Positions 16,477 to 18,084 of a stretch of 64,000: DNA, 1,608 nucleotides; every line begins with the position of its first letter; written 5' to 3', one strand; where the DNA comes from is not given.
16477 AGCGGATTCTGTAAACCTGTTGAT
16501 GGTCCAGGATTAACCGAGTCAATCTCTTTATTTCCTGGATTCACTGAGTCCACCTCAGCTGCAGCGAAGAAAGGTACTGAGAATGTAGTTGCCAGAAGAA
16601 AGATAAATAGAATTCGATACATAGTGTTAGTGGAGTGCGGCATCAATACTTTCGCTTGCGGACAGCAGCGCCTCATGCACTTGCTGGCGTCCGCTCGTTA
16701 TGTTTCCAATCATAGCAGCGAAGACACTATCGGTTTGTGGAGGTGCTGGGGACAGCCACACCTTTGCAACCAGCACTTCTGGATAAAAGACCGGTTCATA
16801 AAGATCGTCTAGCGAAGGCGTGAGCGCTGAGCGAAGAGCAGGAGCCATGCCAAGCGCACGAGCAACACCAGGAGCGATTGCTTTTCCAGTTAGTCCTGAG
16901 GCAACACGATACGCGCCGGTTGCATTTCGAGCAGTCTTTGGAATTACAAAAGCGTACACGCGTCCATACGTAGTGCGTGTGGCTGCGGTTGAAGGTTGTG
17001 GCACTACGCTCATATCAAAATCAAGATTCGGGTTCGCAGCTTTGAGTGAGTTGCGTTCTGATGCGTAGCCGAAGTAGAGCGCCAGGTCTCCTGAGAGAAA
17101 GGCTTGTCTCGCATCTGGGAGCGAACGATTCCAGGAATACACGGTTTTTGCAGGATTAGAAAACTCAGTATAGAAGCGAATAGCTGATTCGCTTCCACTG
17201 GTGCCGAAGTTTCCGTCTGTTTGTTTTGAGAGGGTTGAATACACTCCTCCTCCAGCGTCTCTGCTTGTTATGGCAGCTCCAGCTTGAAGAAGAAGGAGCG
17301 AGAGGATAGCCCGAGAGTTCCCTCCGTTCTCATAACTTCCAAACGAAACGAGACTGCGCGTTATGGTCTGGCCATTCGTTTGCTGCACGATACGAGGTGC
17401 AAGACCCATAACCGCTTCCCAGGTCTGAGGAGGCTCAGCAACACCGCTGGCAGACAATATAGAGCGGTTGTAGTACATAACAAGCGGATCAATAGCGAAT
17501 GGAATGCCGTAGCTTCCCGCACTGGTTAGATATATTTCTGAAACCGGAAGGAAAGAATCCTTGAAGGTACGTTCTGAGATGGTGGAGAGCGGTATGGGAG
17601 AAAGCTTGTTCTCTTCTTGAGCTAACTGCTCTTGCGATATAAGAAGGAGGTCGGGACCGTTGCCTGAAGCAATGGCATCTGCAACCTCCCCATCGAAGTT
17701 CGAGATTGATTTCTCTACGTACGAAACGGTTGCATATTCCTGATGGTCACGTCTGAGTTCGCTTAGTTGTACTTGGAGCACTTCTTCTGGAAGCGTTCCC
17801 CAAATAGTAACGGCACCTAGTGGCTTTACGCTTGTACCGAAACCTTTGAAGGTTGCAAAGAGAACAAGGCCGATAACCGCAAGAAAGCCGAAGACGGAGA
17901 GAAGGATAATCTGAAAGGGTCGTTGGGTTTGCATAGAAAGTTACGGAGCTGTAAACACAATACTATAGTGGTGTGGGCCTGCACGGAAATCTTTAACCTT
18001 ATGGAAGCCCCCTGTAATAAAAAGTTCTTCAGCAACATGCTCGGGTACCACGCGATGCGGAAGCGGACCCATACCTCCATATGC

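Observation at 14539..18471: Translationally coupled cluster: SAM-MTase, anchored SBP-like protein and five tandem paralogous pilin-like 2-TM proteins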

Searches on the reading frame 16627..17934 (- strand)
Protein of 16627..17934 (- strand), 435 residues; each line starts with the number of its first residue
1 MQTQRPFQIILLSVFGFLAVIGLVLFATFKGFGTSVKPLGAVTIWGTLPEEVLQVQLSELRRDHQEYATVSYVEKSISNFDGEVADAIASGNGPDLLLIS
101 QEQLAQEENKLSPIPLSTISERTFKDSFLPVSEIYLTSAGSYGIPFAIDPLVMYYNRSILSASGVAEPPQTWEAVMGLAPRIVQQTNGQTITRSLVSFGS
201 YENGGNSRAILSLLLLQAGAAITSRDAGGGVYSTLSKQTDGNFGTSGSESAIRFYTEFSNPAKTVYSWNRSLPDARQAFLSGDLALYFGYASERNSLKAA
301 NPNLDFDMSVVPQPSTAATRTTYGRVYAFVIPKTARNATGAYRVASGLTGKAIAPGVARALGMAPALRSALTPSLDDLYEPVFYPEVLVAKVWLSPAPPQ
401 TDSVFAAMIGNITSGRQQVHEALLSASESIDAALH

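Call 3: search_protein_families(library=pfam, proteins=[window:16627-17934:-], max_evalue=1)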
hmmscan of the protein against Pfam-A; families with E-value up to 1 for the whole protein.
window:16627-17934:- (435 aa): 2 families
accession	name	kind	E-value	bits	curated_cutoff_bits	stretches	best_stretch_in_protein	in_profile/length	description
PF01547.30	SBP_bac_1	-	3e-19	70.6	26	1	82-342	34-294/307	Bacterial extracellular solute-binding protein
PF13416.11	SBP_bac_8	-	7.7e-19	69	27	1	69-371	13-266/279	Bacterial extracellular solute-binding protein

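Call 9: find_encoding_contigs(protein=window:16627-17934:-, flank=10000, max_places=6)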
Protein window:16627-17934:- (435 aa): 1 contig read that carries it; 1 place shown.
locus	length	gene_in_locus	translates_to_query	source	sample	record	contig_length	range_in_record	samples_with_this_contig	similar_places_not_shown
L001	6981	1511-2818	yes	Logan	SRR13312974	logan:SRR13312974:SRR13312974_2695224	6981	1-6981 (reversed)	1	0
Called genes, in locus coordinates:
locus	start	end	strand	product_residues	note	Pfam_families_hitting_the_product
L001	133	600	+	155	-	-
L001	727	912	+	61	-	-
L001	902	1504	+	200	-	PF13489:Methyltransf_23, PF01135:PCMT (weak), PF01209:Ubie_methyltran, PF01269:Fibrillarin (weak), PF13847:Methyltransf_31, PF08241:Methyltransf_11, PF08242:Methyltransf_12, PF13649:Methyltransf_25, +1 more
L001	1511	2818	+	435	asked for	PF13416:SBP_bac_8, PF01547:SBP_bac_1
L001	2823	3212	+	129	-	PF18895:T4SS_pilin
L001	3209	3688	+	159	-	PF18895:T4SS_pilin (weak)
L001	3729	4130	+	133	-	PF18895:T4SS_pilin (weak)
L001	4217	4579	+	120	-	PF18895:T4SS_pilin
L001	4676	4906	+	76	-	PF18895:T4SS_pilin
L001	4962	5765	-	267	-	-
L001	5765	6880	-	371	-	PF01145:Band_7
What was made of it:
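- On Patescibacterial T4SS (MPF-FATA-like) locus: The source genome itself could not be inspected beyond the window (call 9).
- Tried and rejected: Only a 7-kb Logan contig was returned, so the genome's virB4 could not be located (call 9).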

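Call 12: find_homologous_proteins(query=window:16627-17934:-, max_evalue=0.00001)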
Query window:16627-17934:- (435 aa): 783 proteins with E <= 0.00001 among 8000 candidates; the best 120 are listed.
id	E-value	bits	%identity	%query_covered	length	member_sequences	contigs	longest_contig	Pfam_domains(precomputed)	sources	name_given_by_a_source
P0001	4.7e-280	946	100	100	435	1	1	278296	PF13416.12,PF01547.31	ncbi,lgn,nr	ncbi:MAG: hypothetical protein JWN64_316 [Parcubacteria group bacterium]|nr:hypothetical protein [Pa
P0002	3.1e-165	568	58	100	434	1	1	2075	PF13416.12,PF01547.31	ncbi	-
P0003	6.1e-165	567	58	100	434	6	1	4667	PF13416.12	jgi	jgi:multiple sugar transport system substrate-binding protein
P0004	1.9e-164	566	60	99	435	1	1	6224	PF13416.12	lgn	-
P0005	7.2e-164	564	58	99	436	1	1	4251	PF01547.31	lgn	-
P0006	5.2e-163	561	57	100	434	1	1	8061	PF01547.31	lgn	-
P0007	4.1e-162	558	58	100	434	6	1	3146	PF01547.31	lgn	-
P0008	3.6e-161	555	57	100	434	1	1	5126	PF13416.12,PF01547.31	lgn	-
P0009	5.9e-161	554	58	99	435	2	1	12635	-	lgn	-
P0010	7.1e-161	554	57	100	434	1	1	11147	PF13416.12,PF01547.31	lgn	-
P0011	8.0e-161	554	57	100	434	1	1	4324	-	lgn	-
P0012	3.2e-160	552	57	99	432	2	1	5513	PF13416.12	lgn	-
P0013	6.8e-160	551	56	100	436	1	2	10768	PF01547.31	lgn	-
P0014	1.4e-159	550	56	100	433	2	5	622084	PF01547.31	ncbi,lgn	ncbi:MAG TPA: ABC transporter substrate-binding protein [Candidatus Paceibacterota bacterium]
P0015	3.6e-159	548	55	100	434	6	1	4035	PF13416.12,PF01547.31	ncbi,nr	ncbi:extracellular solute-binding protein [Patescibacteria group bacterium]|nr:extracellular solute-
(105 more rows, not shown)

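Call 14: find_related_loci(query=A2, collection=genome_contigs, flank=10000)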
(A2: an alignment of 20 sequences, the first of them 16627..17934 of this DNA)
Query A2 (435 aa) in genome_contigs; peptide patterns used: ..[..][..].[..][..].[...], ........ (x = any residue, [..] = any of these).
583 stretches matched a pattern; 555 encode a relative of the query (tblastn E <= 1e-3); the best 80 are kept; 80 distinct loci.
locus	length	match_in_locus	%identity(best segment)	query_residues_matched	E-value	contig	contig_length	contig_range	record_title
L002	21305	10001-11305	57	1-435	6e-170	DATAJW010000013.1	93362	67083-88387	MAG TPA_asm: Candidatus Paceibacterota bacterium isolate SMAG_U6922 k141_2738, whole genome shotgun sequence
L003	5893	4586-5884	57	1-434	1e-171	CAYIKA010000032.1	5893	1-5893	MAG TPA_asm: uncultured Candidatus Saccharibacteria bacterium isolate ERP119705_co21_69 genome assembly, contig: NODE_18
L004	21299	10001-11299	56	1-434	3e-168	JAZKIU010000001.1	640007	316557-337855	MAG: Patescibacteria group bacterium isolate ADI_DC_SW_02_SPN_11032020-bin061_1 DCSW02SPN_B061_1_000000000001, whole gen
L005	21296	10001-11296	56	1-433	9e-168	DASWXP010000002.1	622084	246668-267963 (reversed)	MAG TPA_asm: Candidatus Paceibacterota bacterium isolate SMAG_U3688 k141_7539, whole genome shotgun sequence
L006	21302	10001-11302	56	1-435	6e-166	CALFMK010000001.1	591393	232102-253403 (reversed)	MAG TPA_asm: uncultured bacterium isolate SRR6231188_bin.80_CONCOCT_v1.1_MAG genome assembly, contig: ERZ650241.1, whole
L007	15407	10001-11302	56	1-435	5e-166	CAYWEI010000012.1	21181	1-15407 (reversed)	MAG TPA_asm: uncultured Candidatus Saccharibacteria bacterium isolate SRP285395_co1_9 genome assembly, contig: NODE_3777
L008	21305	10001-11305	56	1-435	1e-165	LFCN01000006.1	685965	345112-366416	MAG: Parcubacteria bacterium C7867-004 C7867_00001, whole genome shotgun sequence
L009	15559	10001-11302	56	1-435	4e-164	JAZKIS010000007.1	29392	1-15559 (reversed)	MAG: Patescibacteria group bacterium isolate ADI_DC_SW_02_SPN_11032020-bin059 DCSW02SPN_B059_0_000000000007, whole genom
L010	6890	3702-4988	56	5-434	1e-164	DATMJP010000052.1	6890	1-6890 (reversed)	MAG TPA_asm: Candidatus Paceibacterota bacterium isolate SMAG_U13573 k141_143055, whole genome shotgun sequence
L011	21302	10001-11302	57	1-435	2e-161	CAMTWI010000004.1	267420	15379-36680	MAG: uncultured bacterium isolate G04_MAG_00048 genome assembly, contig: G04_MAG_00048_000000000002, whole genome shotgu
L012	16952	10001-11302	55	1-435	3e-161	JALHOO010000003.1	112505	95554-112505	MAG: Candidatus Paceibacterota bacterium isolate bin.152 c_000000001110, whole genome shotgun sequence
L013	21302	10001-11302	55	1-435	2e-161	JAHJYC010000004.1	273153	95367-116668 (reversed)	MAG: Patescibacteria group bacterium isolate UMS_A.mb.28 UMS_A.mb.28_k119_387276, whole genome shotgun sequence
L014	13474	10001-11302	54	1-435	9e-161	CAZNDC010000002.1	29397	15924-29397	MAG TPA_asm: uncultured Candidatus Saccharibacteria bacterium isolate SRP178908_co2_72 genome assembly, contig: NODE_493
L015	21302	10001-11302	55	1-435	2e-160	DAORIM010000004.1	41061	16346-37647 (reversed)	MAG TPA_asm: Candidatus Paceibacterota bacterium isolate AMR_MDS_5577 NODE_137_length_41061_cov_6.175706, whole genome s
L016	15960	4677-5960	56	1-431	6e-160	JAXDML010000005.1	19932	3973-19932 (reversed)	MAG: Candidatus Parcubacteria bacterium isolate BP_640 scaffold_1952155, whole genome shotgun sequence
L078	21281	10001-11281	41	1-430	6e-115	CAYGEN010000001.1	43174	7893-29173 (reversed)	MAG TPA_asm: uncultured Candidatus Saccharibacteria bacterium isolate ERP113451_co3_404 genome assembly, contig: NODE_47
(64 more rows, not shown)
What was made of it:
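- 16627..17934 (-): Membrane-anchored family-1 (MalE/GacH-like) solute-binding protein, 435 aa, with no local transporter partner. 555 related stretches were found in the one-genome-per-species collection (call 14).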

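Call 22: search_solved_structures(query=A2, max_evalue=0.001)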
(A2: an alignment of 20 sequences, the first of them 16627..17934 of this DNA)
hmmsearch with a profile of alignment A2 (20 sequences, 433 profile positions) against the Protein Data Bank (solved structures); distinct sequences matched with E-value up to 0.001: 331 (the best 60 are shown).
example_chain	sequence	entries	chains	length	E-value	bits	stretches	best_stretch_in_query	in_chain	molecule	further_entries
8jbg_B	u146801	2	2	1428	4e-10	42.2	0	40-187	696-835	Neuromedin-K receptor (NK3R-pFastbac1) | NK3R-pFastbac1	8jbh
3jzj_A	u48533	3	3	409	4.4e-10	42.1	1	39-188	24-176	Acarbose/maltose binding protein GacH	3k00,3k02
5ci5_A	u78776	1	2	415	4.9e-10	41.9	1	246-430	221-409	Extracellular solute-binding protein family 1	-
3k01_A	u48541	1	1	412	7.2e-10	41.3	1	40-188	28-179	Acarbose/maltose binding protein GacH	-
9vus_A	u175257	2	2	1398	1.1e-09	40.7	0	55-187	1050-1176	Soluble cytochrome b562,2-oxoglutarate receptor 1,Soluble cytochrome b562,2-oxoglutarate r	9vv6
4qrz_A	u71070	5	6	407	4.1e-09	38.8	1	69-186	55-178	ABC-TYPE SUGAR TRANSPORTER | ABC transporter, substrate binding protein (Sugar)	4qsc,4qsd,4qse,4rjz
5ysb_A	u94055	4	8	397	4.6e-09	38.7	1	70-185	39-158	Lin1841 protein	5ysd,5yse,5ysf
8art_A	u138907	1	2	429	2.1e-08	36.5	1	52-188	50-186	Putative secreted maltose-binding protein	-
4r9f_A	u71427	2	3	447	6.5e-08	34.9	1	83-191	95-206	MBP1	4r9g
1elj_A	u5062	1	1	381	6e-07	31.7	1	40-177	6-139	MALTODEXTRIN-BINDING PROTEIN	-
3uor_A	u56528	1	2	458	6.2e-07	31.7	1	42-187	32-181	ABC transporter sugar binding protein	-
9p0x_T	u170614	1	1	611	1.4e-06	30.5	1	7-187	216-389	Tissue factor,Maltose/maltodextrin-binding periplasmic protein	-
9h0n_A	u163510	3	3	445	3.7e-06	29.1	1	140-432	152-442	Extracellular solute-binding protein, family 1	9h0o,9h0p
7bvt_A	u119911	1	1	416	9.3e-06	27.8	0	296-432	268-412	Hypothetical sugar ABC-transporter sugar binding protein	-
21dh_A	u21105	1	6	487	1.1e-05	27.5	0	56-187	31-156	Maltose/maltodextrin-binding periplasmic protein,Monobody P'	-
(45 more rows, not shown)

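Call 33: search_protein_families(library=ncbifam, proteins=[window:16627-17934:-], max_evalue=0.01)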
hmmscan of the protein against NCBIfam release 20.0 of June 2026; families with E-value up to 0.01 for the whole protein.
window:16627-17934:- (435 aa): 2 families
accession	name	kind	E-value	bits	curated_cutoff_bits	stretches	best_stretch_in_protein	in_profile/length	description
NF007011.0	PRK09474.1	equivalog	2.5e-05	23.3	291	1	83-185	72-168/396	maltose/maltodextrin ABC transporter substrate-binding protein MalE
NF053763.1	ABCarbgalBndGanS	equivalog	0.00098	18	700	1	68-172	66-169/420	galactooligosaccharide ABC transporter substrate-binding protein GanS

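Call 47: predict_structure(alignment_id=A2)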
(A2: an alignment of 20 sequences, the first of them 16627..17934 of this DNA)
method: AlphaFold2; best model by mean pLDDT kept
length: 435 residues; sequences in the alignment: 20
mean_pLDDT: 64.6   pTM: 0.61
mean pLDDT of the five models: 64.6, 60.9, 55.1, 46.2, 43.6
residues with pLDDT >= 90: 21; 70-90: 203; 50-70: 80; < 50: 131
segments of 3 or more residues with pLDDT < 50: 29-36, 184-194, 196-271, 317-321, 377-382, 384-402, 433-435
pLDDT, mean of each block of 10 residues (from residue 1): 61 78 61 52 89 83 86 84 78 85 74 84 77 72 84 80 76 61 44 41 32 35 37 37 36 42 38 64 74 82 83 55 73 89 88 78 78 50 42 34 55 68 61 46
secondary structure, 60 per line:
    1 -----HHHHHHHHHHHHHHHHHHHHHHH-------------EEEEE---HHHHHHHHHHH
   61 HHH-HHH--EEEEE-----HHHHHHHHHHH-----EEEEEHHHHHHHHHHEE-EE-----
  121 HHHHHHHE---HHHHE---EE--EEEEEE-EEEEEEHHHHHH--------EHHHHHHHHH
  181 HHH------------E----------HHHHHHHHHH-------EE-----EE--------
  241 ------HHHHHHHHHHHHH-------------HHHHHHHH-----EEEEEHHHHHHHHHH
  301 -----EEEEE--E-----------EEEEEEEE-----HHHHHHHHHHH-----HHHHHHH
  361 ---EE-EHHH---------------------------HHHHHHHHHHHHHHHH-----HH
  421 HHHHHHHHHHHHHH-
elements in order: H6-28 E42-46 H50-63 E70-74 H80-90 E96-100 H101-110 H121-127 H132-135 E144-149 E151-156 H157-162 H172-183 H207-216 H247-259 H273-280 E286-290 H291-300 E306-310 E325-332 H338-348 H354-360 H398-413 H419-434
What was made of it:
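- Tried and rejected: The SBP AF2 model is poor in residues 184-271 and 377-402, so no pocket analysis was attempted (call 47).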

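Call 51: fold_search(model_id=the predicted structure, library=pdb)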
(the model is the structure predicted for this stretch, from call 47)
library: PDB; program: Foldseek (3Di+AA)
matches with E <= 10: 1463; with E <= 0.001: 1042
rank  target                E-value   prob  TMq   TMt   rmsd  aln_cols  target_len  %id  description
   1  3jzj_A                5.8e-17  1.00  0.49  0.54  14.7       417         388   16  Crystal structures of the GacH receptor of Streptomyces glaucescens GLA.O in the unliganded form and in complex with a (released 2010-02-16)
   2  3iov_A                1.4e-16  1.00  0.51  0.55  15.9       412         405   16  Huntingtin amino-terminal region with 17 Gln residues - crystal C99 (released 2009-09-29)
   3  6dts_A                2.1e-16  1.00  0.47  0.53  16.4       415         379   17  Maltotetraose bound T. maritima MalE2 (released 2018-09-19)
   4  3k01                  2.4e-16  1.00  0.53  0.59  15.2       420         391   17  Crystal structures of the GacH receptor of Streptomyces glaucescens GLA.O in the unliganded form and in complex with aca (released 2010-02-16)
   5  6dts_B                3.6e-16  1.00  0.48  0.54  16.3       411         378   16  Maltotetraose bound T. maritima MalE2 (released 2018-09-19)
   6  6dtu_A                4.0e-16  1.00  0.46  0.52  16.0       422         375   16  Maltotetraose bound T. maritima MalE1 (released 2018-09-19)
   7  2gha_A                5.1e-16  1.00  0.46  0.52  16.4       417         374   16  Thermotoga maritima maltotriose binding protein bound with maltotriose (released 2007-02-06)
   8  1elj_A                5.7e-16  1.00  0.45  0.50  15.3       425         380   19  THE CRYSTAL STRUCTURE OF LIGANDED MALTODEXTRIN-BINDING PROTEIN FROM PYROCOCCUS FURIOSUS (released 2001-01-19)
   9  3iov_C                7.2e-16  1.00  0.49  0.53  16.6       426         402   15  Huntingtin amino-terminal region with 17 Gln residues - crystal C99 (released 2009-09-29)
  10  6jal                  7.6e-16  1.00  0.55  0.58  14.9       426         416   14  Crystal structure of ABC transporter alpha-glycoside-binding mutant protein R356A in ligand free form (released 2019-10-30)
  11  6wpn_A                7.6e-16  1.00  0.51  0.55  14.8       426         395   17  Crystal structure of a putative oligosaccharide periplasmic-binding protein from Synechococcus sp. MITs9220 (released 2021-05-12)
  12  4gli                  8.1e-16  1.00  0.51  0.56  15.7       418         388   16  Crystal Structure of Human SMN YG-Dimer (released 2012-10-17)
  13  3iow_B                9.1e-16  1.00  0.49  0.53  16.2       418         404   15  Huntingtin amino-terminal region with 17 Gln residues - crystal C99-Hg (released 2009-09-29)
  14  6ndj_A                9.1e-16  1.00  0.50  0.49  15.7       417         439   18  Crystal structure of human NLRP6 PYD domain with MBP fusion (released 2019-01-23)
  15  5cl1_B                1.2e-15  1.00  0.48  0.45  15.9       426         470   15  Complex structure of Norrin with human Frizzled 4 (released 2015-08-12)
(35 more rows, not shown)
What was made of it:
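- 16627..17934 (-): Foldseek top hits are GacH and MalE at E about 1e-16, on a mediocre model (pLDDT 64.6; calls 47, 51).
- On ABC-transporter solute-binding protein, family 1: Call 51 (GacH and MalE, E about 1e-16, TM about 0.5, model pLDDT 64.6).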

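Call 68: search_protein_families(library=pfam, alignment_id=A4, max_evalue=0.00001)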
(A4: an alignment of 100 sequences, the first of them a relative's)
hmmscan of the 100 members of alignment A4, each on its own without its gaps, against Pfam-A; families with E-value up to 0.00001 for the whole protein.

A. member 1, L004:272-874:+ (200 aa): 0 families

B. families by the number of members that match (of 100 scanned): 44 families (the first 25 are shown)
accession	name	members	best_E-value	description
PF00575.29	S1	9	4.5e-41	S1 RNA binding domain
PF00009.33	GTP_EFTU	9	9.6e-35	Elongation factor Tu GTP binding domain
PF11987.13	IF-2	9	1.8e-31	Translation-initiation factor 2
PF13483.12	Lactamase_B_3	9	1.4e-30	Beta-lactamase superfamily domain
PF22042.2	EF-G_D2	9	3.3e-18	Elongation factor G domain 2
PF01926.29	MMR_HSR1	9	1.7e-11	50S ribosome-binding GTPase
PF23459.1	S1_RRP5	9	1.8e-11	RRP5 S1 domain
PF01195.25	Pept_tRNA_hydro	7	2.9e-53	Peptidyl-tRNA hydrolase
PF00266.25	Aminotran_5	7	4.7e-42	Aminotransferase class-V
PF17871.7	AAA_lid_9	4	9.8e-35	AAA lid domain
PF00004.35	AAA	4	1.2e-21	ATPase family associated with various cellular activities (AAA)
PF02861.25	Clp_N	4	1.1e-19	Clp amino terminal domain, pathogenicity island component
PF12146.15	Hydrolase_4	4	2.1e-19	Serine aminopeptidase, S33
PF13191.12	AAA_16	4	2.2e-10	AAA ATPase domain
PF10502.14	Peptidase_S26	3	6.9e-48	Signal peptidase, peptidase S26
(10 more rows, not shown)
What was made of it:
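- The whole neighbourhood (gyrA, IF-2, S1, Pth and others) is syntenic across the lineage (call 68).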

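Call 69: find_homologous_proteins(query=L078:10010-11299:+, max_evalue=0.00001)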
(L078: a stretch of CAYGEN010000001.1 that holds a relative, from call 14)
Query L078:10010-11299:+ (429 aa): 917 proteins with E <= 0.00001 among 8000 candidates; the best 120 are listed.
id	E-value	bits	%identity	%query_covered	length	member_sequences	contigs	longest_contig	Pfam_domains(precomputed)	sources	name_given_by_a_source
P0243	7.1e-281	949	100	100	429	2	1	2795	PF13416.12,PF01547.31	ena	-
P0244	1.1e-150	520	56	99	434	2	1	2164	PF13416.12,PF01547.31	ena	-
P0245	1.3e-149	517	56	100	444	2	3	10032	PF13416.12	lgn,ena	-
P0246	1.8e-149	516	55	100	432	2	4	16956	PF13416.12,PF01547.31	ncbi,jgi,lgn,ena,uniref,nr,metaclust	ncbi:hypothetical protein A2671_01885 [Candidatus Kaiserbacteria bacterium RIFCSPHIGHO2_01_FULL_49_1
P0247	5.9e-147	508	55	100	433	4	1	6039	PF13416.12,PF01547.31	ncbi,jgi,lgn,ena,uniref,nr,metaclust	ncbi:hypothetical protein A3A35_03475 [Candidatus Kaiserbacteria bacterium RIFCSPLOWO2_01_FULL_51_21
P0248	2.6e-144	499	55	100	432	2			PF13416.12,PF01547.31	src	-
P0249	1.8e-140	487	51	100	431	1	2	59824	PF13416.12,PF01547.31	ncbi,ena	-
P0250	5.1e-137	475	50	100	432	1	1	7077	PF13416.12,PF01547.31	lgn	-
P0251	7.9e-133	462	51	94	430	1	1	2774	PF13416.12,PF01547.31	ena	-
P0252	1.1e-131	458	48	92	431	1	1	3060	PF13416.12,PF01547.31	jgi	-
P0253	2.3e-131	457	49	99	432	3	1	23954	PF13416.12,PF01547.31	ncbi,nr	ncbi:extracellular solute-binding protein [Patescibacteria group bacterium]|nr:extracellular solute-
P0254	8.5e-131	455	49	99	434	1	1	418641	PF13416.12,PF01547.31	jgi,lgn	jgi:multiple sugar transport system substrate-binding protein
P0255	2.4e-130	453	48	100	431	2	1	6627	PF13416.12,PF01547.31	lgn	-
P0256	2.9e-130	453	47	100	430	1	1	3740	PF13416.12,PF01547.31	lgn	-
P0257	6.0e-130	452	47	99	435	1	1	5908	PF13416.12,PF01547.31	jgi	-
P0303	1.3e-119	418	43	100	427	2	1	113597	PF01547.31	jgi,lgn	-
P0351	9.8e-115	402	43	100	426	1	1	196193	PF13416.12,PF01547.31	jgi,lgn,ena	-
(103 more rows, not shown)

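Call 70: find_encoding_contigs(protein=P0246, flank=8000, max_places=1)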
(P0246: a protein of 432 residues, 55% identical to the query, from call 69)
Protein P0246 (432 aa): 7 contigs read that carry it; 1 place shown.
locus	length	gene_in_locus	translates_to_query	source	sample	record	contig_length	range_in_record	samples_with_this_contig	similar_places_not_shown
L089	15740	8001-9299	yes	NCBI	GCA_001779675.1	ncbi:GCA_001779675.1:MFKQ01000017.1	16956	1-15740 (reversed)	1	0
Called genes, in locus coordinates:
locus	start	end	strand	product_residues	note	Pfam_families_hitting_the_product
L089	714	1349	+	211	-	PF13483:Lactamase_B_3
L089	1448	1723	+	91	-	-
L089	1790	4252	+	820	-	PF00521:DNA_topoisoIV, PF03989:DNA_gyraseA_C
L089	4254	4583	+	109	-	-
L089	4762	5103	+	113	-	-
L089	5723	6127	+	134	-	PF02661:Fic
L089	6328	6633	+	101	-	-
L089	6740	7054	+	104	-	-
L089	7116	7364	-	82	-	-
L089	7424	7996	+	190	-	PF01209:Ubie_methyltran, PF13847:Methyltransf_31, PF08241:Methyltransf_11, PF08242:Methyltransf_12, PF13649:Methyltransf_25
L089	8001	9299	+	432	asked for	PF13416:SBP_bac_8, PF01547:SBP_bac_1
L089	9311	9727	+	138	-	PF04956:TrbC (weak), PF18895:T4SS_pilin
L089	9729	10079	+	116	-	PF18895:T4SS_pilin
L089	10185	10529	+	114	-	PF18895:T4SS_pilin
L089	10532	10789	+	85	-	-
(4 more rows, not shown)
